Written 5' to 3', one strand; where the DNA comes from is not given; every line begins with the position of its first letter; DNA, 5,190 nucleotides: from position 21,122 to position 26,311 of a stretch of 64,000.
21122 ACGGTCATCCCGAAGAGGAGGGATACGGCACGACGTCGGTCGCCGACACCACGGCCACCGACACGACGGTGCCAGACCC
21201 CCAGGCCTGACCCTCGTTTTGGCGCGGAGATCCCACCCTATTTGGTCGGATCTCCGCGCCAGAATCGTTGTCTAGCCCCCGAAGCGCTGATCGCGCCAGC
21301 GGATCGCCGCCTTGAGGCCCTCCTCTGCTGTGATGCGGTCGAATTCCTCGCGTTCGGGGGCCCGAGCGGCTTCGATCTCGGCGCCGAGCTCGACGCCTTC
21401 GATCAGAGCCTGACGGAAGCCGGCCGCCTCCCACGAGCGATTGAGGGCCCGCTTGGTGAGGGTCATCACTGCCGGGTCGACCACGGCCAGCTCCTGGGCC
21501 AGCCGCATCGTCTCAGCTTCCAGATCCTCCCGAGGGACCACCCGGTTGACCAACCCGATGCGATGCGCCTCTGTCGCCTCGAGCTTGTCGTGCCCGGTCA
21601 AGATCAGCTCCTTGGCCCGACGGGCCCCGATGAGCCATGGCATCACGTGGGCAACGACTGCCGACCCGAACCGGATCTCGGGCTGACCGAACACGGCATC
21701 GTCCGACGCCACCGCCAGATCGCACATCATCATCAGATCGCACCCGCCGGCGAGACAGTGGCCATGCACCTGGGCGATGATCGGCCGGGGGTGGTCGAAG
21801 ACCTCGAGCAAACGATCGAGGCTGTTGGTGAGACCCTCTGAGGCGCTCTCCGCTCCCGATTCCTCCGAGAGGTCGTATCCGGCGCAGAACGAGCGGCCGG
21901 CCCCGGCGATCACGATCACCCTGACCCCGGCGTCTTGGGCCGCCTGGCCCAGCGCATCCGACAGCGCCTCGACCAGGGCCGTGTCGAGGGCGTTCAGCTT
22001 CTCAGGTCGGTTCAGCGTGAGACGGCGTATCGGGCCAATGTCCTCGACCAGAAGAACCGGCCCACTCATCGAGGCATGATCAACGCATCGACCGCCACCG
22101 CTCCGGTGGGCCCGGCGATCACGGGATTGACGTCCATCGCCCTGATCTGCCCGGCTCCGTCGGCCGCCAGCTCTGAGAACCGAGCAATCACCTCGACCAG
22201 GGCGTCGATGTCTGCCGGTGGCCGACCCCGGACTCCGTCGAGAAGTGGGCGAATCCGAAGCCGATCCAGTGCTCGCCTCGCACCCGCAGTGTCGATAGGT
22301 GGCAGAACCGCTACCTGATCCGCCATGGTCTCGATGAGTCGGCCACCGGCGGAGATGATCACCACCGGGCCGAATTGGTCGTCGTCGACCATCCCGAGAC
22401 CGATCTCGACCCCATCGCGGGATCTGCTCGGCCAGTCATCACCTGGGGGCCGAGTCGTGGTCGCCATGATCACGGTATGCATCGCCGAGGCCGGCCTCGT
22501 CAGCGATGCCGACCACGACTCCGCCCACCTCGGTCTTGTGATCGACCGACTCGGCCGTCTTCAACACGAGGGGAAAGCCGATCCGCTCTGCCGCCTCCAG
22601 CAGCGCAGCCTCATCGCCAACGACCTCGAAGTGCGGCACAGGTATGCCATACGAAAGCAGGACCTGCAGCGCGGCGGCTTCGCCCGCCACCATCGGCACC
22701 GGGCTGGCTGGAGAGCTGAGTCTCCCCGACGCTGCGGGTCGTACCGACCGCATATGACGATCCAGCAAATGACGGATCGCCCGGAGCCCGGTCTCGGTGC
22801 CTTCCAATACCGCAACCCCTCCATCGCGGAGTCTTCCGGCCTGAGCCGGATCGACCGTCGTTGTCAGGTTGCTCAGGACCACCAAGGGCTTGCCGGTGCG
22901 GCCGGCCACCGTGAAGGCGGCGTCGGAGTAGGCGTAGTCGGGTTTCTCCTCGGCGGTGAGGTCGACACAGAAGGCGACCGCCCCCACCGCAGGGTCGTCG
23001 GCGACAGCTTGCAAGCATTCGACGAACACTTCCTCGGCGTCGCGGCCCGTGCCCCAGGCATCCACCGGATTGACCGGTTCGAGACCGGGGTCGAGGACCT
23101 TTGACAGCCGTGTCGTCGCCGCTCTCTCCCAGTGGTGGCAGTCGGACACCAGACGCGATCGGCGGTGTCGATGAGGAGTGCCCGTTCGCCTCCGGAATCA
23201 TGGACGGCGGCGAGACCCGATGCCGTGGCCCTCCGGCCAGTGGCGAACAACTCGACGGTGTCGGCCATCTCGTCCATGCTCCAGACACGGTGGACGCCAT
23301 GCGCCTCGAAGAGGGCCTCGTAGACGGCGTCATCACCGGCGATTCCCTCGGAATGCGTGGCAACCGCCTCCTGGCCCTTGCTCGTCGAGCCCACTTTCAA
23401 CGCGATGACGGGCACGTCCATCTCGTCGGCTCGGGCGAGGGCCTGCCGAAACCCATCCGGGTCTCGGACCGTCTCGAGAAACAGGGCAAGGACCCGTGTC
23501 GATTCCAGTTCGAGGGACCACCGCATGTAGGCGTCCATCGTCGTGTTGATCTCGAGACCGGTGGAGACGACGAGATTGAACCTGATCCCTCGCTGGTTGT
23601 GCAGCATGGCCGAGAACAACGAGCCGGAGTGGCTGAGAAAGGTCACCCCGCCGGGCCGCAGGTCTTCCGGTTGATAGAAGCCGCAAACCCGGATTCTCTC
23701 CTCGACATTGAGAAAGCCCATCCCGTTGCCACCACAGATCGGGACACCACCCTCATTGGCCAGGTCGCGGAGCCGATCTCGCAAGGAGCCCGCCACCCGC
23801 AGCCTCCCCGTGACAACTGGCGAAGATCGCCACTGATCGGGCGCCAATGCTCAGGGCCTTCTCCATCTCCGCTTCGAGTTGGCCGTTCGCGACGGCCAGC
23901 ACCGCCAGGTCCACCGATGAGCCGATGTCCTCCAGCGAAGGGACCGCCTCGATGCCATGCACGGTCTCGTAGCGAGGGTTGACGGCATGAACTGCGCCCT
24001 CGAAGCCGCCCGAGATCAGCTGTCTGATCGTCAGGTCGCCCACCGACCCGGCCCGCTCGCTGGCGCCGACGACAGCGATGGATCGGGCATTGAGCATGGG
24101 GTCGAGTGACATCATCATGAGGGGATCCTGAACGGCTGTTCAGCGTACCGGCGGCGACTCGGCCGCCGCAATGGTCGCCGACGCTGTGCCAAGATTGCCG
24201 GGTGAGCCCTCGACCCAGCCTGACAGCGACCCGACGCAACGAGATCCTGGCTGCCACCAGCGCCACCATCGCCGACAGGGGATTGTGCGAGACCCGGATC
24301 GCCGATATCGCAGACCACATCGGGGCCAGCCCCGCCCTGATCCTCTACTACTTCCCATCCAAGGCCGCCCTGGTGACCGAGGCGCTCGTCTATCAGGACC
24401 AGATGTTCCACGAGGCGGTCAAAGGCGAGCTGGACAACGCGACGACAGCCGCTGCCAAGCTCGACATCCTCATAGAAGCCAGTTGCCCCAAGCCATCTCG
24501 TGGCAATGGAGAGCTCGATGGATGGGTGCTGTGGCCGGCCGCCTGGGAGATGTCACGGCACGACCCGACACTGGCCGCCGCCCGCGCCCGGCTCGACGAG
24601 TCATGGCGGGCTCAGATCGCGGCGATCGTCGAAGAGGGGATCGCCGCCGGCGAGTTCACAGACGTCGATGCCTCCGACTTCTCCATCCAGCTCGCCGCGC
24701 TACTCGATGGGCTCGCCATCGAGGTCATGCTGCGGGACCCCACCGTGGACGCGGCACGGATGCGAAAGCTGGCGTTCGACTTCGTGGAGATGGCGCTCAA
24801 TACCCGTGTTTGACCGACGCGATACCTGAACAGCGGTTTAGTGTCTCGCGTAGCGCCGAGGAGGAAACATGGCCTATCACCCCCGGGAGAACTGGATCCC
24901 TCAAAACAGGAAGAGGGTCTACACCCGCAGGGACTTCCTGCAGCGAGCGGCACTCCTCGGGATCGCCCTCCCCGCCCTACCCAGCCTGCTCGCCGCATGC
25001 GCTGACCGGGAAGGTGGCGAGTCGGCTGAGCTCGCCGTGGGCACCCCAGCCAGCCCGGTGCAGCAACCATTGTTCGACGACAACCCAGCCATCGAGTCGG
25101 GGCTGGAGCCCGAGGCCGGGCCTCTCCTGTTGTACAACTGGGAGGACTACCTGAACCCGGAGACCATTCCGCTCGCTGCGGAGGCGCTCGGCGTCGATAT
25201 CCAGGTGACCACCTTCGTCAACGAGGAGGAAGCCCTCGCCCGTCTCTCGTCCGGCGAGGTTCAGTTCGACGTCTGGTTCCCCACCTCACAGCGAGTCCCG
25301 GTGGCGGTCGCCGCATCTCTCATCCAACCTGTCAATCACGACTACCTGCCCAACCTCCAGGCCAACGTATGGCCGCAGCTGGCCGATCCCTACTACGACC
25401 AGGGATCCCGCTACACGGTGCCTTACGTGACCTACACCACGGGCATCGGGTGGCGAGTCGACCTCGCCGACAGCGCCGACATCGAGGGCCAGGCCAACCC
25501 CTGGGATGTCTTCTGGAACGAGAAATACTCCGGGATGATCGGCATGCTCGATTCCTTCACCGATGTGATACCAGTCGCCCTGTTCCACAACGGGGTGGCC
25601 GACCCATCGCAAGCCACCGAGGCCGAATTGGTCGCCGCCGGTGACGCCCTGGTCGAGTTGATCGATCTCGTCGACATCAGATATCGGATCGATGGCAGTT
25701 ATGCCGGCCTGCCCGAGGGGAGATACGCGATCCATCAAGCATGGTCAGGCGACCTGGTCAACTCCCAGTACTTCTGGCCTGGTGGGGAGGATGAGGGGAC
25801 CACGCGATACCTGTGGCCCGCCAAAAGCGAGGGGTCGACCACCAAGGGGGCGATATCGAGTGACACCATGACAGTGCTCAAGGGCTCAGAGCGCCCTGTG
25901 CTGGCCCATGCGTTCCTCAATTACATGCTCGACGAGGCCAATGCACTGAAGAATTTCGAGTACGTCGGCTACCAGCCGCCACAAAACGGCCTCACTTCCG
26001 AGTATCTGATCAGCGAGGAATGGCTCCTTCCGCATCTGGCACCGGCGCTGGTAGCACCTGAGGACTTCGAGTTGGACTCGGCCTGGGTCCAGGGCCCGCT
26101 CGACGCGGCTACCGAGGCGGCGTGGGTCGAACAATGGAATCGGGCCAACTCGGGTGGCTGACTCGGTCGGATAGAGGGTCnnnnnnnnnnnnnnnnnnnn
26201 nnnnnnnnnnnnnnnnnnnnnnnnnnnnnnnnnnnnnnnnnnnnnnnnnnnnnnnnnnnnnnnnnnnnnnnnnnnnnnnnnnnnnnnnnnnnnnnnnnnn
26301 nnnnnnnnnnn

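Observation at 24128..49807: Recurring 16-bp palindrome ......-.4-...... in six promoter regions: predicted TetR-controlled amine-catabolism regulon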

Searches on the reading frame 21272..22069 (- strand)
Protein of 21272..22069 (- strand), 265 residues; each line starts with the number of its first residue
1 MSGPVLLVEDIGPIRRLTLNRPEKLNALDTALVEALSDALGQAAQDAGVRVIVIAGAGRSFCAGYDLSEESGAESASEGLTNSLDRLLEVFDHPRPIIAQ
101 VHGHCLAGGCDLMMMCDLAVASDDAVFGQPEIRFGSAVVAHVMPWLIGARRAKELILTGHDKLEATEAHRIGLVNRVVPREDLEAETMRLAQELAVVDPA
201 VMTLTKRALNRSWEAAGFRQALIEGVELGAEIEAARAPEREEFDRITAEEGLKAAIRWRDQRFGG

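Call 6: search_protein_families(library=pfam, proteins=[window:21272-22069:-], max_evalue=0.00001)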
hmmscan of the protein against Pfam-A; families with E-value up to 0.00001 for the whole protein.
window:21272-22069:- (265 aa): 2 families
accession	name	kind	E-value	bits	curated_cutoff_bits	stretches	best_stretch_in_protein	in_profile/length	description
PF00378.25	ECH_1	-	2.2e-50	171.7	27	1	15-221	7-217/251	Enoyl-CoA hydratase/isomerase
PF16113.10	ECH_2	-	2.6e-26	93.3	27.2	1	14-193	1-187/335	Enoyl-CoA hydratase/isomerase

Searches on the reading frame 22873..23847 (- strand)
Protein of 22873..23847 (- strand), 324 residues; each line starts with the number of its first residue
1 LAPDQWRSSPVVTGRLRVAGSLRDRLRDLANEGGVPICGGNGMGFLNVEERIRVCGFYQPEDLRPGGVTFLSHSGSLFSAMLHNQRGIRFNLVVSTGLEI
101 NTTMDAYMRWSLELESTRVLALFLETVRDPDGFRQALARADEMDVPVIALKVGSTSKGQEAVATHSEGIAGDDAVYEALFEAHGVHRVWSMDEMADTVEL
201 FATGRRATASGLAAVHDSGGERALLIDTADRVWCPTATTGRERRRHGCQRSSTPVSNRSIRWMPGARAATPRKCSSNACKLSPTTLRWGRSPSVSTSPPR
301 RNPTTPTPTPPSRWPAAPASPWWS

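Call 7: search_protein_families(library=pfam, proteins=[window:22873-23847:-], max_evalue=0.00001)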
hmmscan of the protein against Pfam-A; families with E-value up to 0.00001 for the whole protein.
window:22873-23847:- (324 aa): 1 family
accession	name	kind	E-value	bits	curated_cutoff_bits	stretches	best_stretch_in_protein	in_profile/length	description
PF13607.11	Succ_CoA_lig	-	5.2e-33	114.2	27.4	1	65-201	1-138/138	Succinyl-CoA ligase like flavodoxin domain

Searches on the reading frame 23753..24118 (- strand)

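Call 7: search_protein_families(library=pfam, proteins=[window:23753-24118:-], max_evalue=0.00001)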
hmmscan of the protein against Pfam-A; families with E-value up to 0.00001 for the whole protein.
window:23753-24118:- (121 aa): 2 families
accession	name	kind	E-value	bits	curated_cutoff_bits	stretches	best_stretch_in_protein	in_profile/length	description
PF13380.12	CoA_binding_2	-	1.7e-15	57.9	22.8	1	12-101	1-88/116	CoA binding domain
PF02629.25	CoA_binding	-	4.8e-08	34.1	22.3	1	12-101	4-96/97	CoA binding domain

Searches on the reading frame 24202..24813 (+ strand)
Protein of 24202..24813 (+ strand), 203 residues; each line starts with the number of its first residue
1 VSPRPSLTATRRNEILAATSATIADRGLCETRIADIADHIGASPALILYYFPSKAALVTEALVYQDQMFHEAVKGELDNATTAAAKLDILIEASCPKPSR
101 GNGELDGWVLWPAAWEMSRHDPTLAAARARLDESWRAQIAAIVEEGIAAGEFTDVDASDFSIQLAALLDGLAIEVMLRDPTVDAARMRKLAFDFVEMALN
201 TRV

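Call 7: search_protein_families(library=pfam, proteins=[window:24202-24813:+], max_evalue=0.00001)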
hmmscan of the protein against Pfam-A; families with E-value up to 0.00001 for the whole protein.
window:24202-24813:+ (203 aa): 3 families
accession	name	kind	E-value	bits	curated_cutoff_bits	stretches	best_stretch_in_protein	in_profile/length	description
PF13977.11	TetR_C_6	-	7.1e-21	75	27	1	85-199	3-114/115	BetI-type transcriptional repressor, C-terminal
PF00440.29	TetR_N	-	4.3e-11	42.9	24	1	15-60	1-46/47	Bacterial regulatory proteins, tetR family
PF16925.10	TetR_C_13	-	3e-08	34.5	27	1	113-188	30-106/109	Tetracyclin repressor-like, C-terminal domain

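Call 15: find_homologous_proteins(query=window:24202-24813:+)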
Query window:24202-24813:+ (203 aa): 795 proteins with E <= 0.001 among 2759 candidates; the best 120 are listed.
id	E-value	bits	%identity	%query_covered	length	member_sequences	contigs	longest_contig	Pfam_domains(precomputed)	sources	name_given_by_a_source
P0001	7.4e-121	419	96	100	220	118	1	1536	PF13977.12,PF00440.30,PF16925.11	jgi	-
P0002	1.4e-117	408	94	100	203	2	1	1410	PF13977.12,PF00440.30,PF16925.11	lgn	-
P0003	9.8e-117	405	94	100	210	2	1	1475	PF13977.12,PF00440.30,PF16925.11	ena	-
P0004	2.6e-116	404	93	100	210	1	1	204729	PF13977.12,PF00440.30,PF16925.11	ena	-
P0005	4.9e-114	397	91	100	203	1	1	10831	PF13977.12,PF00440.30,PF16859.11,PF16925.11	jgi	jgi:AcrR family transcriptional regulator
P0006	2.1e-113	394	90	100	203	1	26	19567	PF13977.12,PF00440.30,PF16859.11,PF16925.11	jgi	jgi:AcrR family transcriptional regulator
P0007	4.9e-113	393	90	100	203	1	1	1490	PF13977.12,PF00440.30,PF16859.11,PF16925.11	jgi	jgi:AcrR family transcriptional regulator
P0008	2.4e-112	391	90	100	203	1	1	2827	PF13977.12,PF00440.30,PF16859.11,PF16925.11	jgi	jgi:AcrR family transcriptional regulator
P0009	7.3e-112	389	90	100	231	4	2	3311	PF13977.12,PF00440.30,PF16859.11,PF16925.11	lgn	-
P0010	2.0e-111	388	91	100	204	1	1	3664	PF13977.12,PF00440.30,PF16925.11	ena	-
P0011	2.0e-111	388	91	100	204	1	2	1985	PF13977.12,PF00440.30,PF16925.11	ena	-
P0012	2.1e-111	388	91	100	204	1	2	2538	PF13977.12,PF00440.30,PF16925.11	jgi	jgi:AcrR family transcriptional regulator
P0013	2.1e-111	388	91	100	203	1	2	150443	PF13977.12,PF00440.30,PF16859.11,PF16925.11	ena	-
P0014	2.4e-111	388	91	100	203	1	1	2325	PF13977.12,PF00440.30,PF16925.11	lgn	-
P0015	3.5e-111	387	91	100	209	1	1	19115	PF13977.12,PF00440.30,PF16925.11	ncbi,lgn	-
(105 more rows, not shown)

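Call 18: find_related_loci(query=A1, collection=genome_contigs, flank=10000)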
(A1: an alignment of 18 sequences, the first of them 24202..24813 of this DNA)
Query A1 (203 aa) in genome_contigs; peptide patterns used: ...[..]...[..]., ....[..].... (x = any residue, [..] = any of these).
136 stretches matched a pattern; 129 encode a relative of the query (tblastn E <= 1e-3); the best 80 are kept; 80 distinct loci.
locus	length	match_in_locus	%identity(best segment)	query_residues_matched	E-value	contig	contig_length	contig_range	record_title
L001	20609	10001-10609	97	1-203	3e-130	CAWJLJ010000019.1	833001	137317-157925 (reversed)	MAG: uncultured Acidobacteriota bacterium isolate MFD05747.bin.2.102 genome assembly, contig: contig_475, whole genome s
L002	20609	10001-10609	98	1-203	5e-130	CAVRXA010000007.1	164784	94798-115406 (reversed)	MAG: uncultured Acidobacteriota bacterium isolate MFD06229.bin.2.134 genome assembly, contig: contig_15845, whole genome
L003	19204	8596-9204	97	1-203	2e-129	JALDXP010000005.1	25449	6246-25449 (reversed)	MAG: Actinomycetota bacterium isolate MCT-CON-03 NODE_198_length_25449_cov_9.832047, whole genome shotgun sequence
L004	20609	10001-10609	96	1-203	3e-129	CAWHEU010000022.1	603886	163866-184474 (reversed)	MAG: uncultured Acidobacteriota bacterium isolate MFD00962.bin.2.52 genome assembly, contig: contig_51214, whole genome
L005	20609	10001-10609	97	1-203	2e-128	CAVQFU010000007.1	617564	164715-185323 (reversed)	MAG: uncultured Acidobacteriota bacterium isolate MFD06229.bin.2.168 genome assembly, contig: contig_4817, whole genome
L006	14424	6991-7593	95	1-201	3e-126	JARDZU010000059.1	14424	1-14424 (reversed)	MAG: Acidimicrobiia bacterium isolate C_No_T0_bin.14 scaffold_1085, whole genome shotgun sequence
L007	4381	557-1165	93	1-203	2e-126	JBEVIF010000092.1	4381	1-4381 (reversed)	MAG: Acidimicrobiia bacterium isolate T2R6BO_autometa_bin_0009 T2R6BO_autometa_bin_0009_k133_180066, whole genome shotgu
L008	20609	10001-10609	94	1-203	3e-124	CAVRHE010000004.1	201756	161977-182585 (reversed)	MAG: uncultured Acidobacteriota bacterium isolate MFD05567.bin.2.267 genome assembly, contig: contig_127369, whole genom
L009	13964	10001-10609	89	1-203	1e-117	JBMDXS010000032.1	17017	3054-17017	MAG: Acidimicrobiia bacterium isolate FBaSoil1_17 FBaSoil1_contig32, whole genome shotgun sequence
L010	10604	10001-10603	91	1-201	8e-118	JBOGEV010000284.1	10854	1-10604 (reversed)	MAG: Acidimicrobiia bacterium isolate M3-S_maxbin2.bin.341 k127_2924623, whole genome shotgun sequence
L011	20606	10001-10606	89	1-202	2e-116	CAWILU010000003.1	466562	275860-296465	MAG: uncultured Acidobacteriota bacterium isolate MFD05176.bin.2.204 genome assembly, contig: contig_44861, whole genome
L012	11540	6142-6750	87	1-203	2e-116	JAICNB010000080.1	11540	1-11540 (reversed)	MAG: Acidimicrobiia bacterium isolate OF_bin.16 k141_3694103_length_11540_cov_8.1527, whole genome shotgun sequence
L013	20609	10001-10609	89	1-203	4e-116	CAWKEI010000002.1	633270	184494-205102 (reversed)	MAG: uncultured Acidobacteriota bacterium isolate MFD08497.bin.1.135 genome assembly, contig: contig_109116, whole genom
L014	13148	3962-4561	84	1-200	1e-109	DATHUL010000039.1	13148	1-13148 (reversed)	MAG TPA_asm: Acidimicrobiia bacterium isolate SMAG_U16106 k141_494985, whole genome shotgun sequence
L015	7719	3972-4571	85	1-200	8e-110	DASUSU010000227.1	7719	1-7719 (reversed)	MAG TPA_asm: Acidimicrobiia bacterium isolate SMAG_U1744 k141_722196, whole genome shotgun sequence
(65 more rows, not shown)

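Call 30: search_protein_families(library=ncbifam, proteins=[window:24202-24813:+], max_evalue=1e-10)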
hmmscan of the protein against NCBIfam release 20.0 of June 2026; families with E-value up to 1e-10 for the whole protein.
window:24202-24813:+ (203 aa): 2 families
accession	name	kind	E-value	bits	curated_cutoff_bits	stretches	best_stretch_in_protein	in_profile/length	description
TIGR03384.1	betaine_BetI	equivalog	1.2e-21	77.3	201.3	1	4-199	2-189/189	choline-binding transcriptional repressor BetI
NF001978.0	PRK00767.1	equivalog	1.2e-19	70.8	118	1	3-201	2-193/197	transcriptional regulator BetI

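Call 63: search_solved_structures(query=window:24202-24813:+, max_evalue=0.00001)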
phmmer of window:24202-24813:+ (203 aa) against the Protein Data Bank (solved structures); distinct sequences matched with E-value up to 0.00001: 14.
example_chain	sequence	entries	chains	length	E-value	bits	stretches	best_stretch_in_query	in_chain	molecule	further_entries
4kwa_A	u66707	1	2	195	5.3e-21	78.4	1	12-197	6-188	Transcriptional regulator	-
4jnn_A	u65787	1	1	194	5.9e-21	78.2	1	12-197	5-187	Transcriptional regulator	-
4nel_A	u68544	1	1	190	8.3e-21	77.8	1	12-197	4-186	Transcriptional regulator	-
4ich_A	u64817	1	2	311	1.3e-20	77.1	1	11-197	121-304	Transcriptional regulator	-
3crj_A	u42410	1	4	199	3e-14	56.4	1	9-197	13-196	Transcription regulator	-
2g3b_A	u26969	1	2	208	2.4e-11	47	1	10-191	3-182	putative TetR-family transcriptional regulator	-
2nx4_A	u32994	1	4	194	5.4e-09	39.3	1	10-194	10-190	Transcriptional regulator, TetR family protein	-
3e7q_A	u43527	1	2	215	3.3e-08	36.7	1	11-181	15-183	transcriptional regulator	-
8sua_A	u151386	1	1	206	1.9e-06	30.9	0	10-70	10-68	DarR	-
8svd_A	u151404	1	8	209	2.1e-06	30.8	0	10-70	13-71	DarR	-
5vl9_A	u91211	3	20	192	2.3e-06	30.7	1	10-188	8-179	Regulatory protein TetR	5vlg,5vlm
8zf3_A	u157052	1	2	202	2.6e-06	30.5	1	10-195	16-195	Hypothetical OpaR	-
4g12_A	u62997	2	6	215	4.3e-06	29.8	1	4-93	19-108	Probable transcriptional regulatory protein (Probably TETR-FAMILY)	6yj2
3qbm_A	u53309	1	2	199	5.5e-06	29.5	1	12-174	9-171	TetR transcriptional regulator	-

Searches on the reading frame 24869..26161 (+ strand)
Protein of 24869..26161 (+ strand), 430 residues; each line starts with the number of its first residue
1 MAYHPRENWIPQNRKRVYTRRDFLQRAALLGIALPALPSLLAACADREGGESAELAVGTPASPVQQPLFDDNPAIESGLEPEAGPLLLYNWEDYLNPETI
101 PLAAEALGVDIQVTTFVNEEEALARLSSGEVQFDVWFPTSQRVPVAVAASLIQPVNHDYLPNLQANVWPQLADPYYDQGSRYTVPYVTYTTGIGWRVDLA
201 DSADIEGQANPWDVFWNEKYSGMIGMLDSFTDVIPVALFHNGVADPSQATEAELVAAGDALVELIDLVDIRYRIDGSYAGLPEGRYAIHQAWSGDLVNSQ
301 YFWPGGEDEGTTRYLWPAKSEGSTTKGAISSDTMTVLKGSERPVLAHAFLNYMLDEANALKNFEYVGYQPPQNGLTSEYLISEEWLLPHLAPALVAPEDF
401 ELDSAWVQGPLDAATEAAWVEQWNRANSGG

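Call 7: search_protein_families(library=pfam, proteins=[window:24869-26161:+], max_evalue=0.00001)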
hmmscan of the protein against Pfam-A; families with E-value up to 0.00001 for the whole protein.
window:24869-26161:+ (430 aa): 2 families
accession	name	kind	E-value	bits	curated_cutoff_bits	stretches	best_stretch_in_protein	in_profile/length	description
PF13416.11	SBP_bac_8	-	1.8e-21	77.6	27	1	105-373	9-263/279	Bacterial extracellular solute-binding protein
PF01547.30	SBP_bac_1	-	5.5e-08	33.6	26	1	122-358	40-305/307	Bacterial extracellular solute-binding protein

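Call 30: search_protein_families(library=ncbifam, proteins=[window:24869-26161:+], max_evalue=1e-10)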
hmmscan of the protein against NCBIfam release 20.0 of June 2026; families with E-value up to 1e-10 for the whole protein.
window:24869-26161:+ (430 aa): 2 families
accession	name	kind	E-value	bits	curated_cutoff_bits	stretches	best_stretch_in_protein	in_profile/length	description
NF007962.0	PRK10682.1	equivalog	5.8e-17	61.7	636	1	82-355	28-301/370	spermidine/putrescine ABC transporter substrate-binding protein PotF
NF007048.0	PRK09501.1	equivalog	7.7e-13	48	582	1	85-295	28-232/348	spermidine/putrescine ABC transporter substrate-binding protein PotD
